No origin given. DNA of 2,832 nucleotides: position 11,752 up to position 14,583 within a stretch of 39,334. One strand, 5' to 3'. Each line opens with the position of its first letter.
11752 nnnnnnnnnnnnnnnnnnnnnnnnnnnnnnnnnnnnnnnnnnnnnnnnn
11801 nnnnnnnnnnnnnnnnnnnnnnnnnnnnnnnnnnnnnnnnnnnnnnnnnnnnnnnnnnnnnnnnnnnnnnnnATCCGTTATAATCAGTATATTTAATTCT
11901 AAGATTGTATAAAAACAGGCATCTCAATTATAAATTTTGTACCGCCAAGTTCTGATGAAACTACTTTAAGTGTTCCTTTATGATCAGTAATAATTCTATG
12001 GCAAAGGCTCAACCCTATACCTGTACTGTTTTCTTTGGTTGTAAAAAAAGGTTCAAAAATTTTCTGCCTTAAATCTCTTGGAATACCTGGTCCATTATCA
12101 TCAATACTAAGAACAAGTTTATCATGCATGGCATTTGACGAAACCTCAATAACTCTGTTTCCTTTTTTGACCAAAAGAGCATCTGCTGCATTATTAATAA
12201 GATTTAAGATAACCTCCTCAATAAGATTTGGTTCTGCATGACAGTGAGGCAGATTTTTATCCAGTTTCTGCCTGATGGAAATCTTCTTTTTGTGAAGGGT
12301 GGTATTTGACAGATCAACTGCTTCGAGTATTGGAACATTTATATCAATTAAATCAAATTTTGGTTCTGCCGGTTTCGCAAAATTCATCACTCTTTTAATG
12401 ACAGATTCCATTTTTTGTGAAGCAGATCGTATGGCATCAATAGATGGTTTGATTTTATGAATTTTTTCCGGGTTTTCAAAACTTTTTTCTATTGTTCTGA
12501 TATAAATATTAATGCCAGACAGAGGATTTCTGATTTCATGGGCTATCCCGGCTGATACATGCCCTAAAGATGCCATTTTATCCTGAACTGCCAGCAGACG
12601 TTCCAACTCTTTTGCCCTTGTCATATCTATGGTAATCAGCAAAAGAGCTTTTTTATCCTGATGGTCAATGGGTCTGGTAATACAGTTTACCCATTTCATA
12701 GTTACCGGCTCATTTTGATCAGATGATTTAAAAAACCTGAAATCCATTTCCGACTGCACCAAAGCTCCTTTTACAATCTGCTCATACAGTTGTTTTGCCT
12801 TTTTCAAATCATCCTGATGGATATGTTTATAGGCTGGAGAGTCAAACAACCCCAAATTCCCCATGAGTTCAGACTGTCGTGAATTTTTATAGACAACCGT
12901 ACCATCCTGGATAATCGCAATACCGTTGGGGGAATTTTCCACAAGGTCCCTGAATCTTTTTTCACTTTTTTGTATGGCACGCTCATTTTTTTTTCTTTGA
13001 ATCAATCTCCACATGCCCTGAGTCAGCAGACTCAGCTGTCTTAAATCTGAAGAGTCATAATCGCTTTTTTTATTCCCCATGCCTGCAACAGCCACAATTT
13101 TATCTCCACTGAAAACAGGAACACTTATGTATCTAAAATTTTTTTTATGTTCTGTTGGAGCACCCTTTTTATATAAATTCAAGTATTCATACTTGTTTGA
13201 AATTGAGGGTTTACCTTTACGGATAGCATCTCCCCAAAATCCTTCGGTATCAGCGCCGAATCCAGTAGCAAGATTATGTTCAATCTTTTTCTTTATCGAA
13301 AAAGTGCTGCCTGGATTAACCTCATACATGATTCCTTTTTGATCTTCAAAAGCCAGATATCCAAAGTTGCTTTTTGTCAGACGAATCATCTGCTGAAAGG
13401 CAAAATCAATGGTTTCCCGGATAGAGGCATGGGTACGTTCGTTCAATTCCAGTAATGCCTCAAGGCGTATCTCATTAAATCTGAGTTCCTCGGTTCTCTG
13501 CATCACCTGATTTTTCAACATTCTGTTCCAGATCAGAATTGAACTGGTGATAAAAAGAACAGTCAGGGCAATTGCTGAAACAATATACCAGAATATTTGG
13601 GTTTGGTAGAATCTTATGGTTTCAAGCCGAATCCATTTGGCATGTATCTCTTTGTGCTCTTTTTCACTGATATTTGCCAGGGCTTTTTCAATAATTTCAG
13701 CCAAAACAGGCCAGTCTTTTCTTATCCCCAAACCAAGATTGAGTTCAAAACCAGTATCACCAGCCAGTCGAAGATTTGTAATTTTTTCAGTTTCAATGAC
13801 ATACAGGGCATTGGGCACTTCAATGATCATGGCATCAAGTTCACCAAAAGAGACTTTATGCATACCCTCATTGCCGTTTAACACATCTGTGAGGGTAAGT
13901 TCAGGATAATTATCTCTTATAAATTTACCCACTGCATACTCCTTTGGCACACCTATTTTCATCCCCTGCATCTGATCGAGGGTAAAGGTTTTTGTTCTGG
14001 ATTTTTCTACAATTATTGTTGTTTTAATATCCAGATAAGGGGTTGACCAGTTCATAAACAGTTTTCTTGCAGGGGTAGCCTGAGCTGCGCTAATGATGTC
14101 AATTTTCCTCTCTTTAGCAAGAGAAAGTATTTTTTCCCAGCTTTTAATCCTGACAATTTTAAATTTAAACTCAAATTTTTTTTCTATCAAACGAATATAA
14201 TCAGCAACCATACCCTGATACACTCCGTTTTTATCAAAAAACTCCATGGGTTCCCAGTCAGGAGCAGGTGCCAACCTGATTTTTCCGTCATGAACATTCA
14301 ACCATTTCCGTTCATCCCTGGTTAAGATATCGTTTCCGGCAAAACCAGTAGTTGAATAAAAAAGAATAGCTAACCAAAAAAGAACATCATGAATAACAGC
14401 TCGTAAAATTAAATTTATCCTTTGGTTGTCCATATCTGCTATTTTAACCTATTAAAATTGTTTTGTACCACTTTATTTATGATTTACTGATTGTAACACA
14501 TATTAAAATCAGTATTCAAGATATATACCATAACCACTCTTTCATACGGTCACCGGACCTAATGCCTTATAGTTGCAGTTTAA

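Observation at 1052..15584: Pyl-MttB, non-Pyl MttB and a corrinoid protein are wired to a peptide-type (Dpp/Opp family-5) ABC importer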

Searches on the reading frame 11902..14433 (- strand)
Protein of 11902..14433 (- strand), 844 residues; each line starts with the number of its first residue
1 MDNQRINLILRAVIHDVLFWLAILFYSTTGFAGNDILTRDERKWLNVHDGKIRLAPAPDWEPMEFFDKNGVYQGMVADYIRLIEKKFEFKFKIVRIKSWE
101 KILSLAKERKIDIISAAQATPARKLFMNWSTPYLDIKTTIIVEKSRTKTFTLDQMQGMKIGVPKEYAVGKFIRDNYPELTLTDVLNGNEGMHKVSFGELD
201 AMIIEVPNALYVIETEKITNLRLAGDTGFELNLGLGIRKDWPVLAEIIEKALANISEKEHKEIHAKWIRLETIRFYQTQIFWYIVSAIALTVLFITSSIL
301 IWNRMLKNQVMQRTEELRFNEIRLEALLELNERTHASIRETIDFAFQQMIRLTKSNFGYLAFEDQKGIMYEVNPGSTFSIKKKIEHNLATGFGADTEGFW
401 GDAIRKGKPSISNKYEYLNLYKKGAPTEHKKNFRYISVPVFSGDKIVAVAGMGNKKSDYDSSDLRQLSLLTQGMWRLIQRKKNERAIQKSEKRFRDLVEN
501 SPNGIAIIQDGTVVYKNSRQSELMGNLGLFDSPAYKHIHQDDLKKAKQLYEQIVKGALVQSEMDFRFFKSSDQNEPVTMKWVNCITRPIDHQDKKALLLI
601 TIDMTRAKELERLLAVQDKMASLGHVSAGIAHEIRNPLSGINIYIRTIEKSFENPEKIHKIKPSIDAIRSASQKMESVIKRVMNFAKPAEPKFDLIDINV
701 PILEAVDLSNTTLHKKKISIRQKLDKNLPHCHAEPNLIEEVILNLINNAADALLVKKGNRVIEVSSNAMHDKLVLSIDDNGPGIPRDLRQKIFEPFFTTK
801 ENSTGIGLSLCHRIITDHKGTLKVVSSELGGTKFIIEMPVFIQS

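Call 8: search_protein_families(library=pfam, proteins=[window:11902-14433:-])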
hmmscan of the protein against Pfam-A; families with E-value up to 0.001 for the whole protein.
window:11902-14433:- (844 aa): 5 families
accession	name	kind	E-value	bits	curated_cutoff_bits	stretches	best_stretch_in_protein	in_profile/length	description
PF00497.25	SBP_bac_3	-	1.9e-23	83.1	26.4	1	52-268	1-130/132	Bacterial extracellular solute-binding proteins, family 3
PF02518.31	HATPase_c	-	4.6e-23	82.2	26.4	1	735-840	3-109/111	Histidine kinase-, DNA gyrase B-, and HSP90-like ATPase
PF13185.12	GAF_2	-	1.5e-19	71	28.6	1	336-479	2-136/136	GAF domain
PF00512.31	HisKA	-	1.7e-09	38.1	26.9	1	625-688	4-63/66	His Kinase A (phospho-acceptor) domain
PF14501.12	HATPase_c_5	-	0.00016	22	22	1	740-825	8-89/102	GHKL domain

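Call 31: search_protein_families(library=ncbifam, proteins=[window:11902-14433:-], max_evalue=0.00001)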
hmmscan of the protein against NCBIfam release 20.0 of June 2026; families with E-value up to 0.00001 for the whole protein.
window:11902-14433:- (844 aa): 81 families (the best 25 are shown)
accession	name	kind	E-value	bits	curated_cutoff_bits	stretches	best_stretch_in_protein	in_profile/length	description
NF008468.0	PRK11360.1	equivalog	2.4e-62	211.2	646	1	493-842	269-610/616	two-component system sensor histidine kinase AtoS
NF007688.0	PRK10364.1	equivalog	5.7e-45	153.9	479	1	607-843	224-454/460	two-component system sensor histidine kinase ZraS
NF047874.1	MASE3_PAS_HK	subfamily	2.1e-36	125.9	560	1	479-841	252-626/655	MASE3 domain-containing sensor histidine kinase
NF047496.1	HK_LIC11548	equivalog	2.3e-36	125.8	750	1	613-840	351-589/589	LIC_11548 family sensor histidine kinase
NF047497.1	HK_LIC_12097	equivalog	4.3e-35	121.1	500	1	567-840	98-366/367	LIC_12097 family sensor histidine kinase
NF046044.1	PnpS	equivalog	4.7e-34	118.1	400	1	458-839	20-390/390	two-component system histidine kinase PnpS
NF010411.0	PRK13837.1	equivalog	1.2e-32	112.8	647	1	605-840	432-675/828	two-component system VirA-like sensor kinase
NF006800.0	PRK09303.1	equivalog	2.7e-32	112.1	342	1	616-842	144-379/383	histidine kinase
NF053867.1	SprKinKinDBac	equivalog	9.2e-32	110.1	775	1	604-840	267-497/500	sporulation kinase KinD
NF047466.1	hybrid_RR_LvrB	exception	6.6e-31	107.8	500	1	580-841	111-377/377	hybrid histidine kinase/response regulator LvrB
NF041777.1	sens_FixL_Rhizob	equivalog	1.4e-30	106.4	850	1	605-840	244-481/485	sensor protein FixL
NF010076.0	PRK13557.1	subfamily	1.9e-30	105.9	631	1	602-840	142-394/540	histidine kinase famiy protein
NF052574.1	HisKinEspCMyxo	equivalog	2.1e-30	105.6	1200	1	512-839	309-636/785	serine histidine kinase EspC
NF046026.1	HisKinCckACaul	equivalog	5.6e-30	104.1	1000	1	591-842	270-534/678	cell cycle histidine kinase CckA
NF046020.1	HisKinCckABruc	equivalog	2.6e-29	101.7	1000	1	480-843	334-710/868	cell cycle histidine kinase CckA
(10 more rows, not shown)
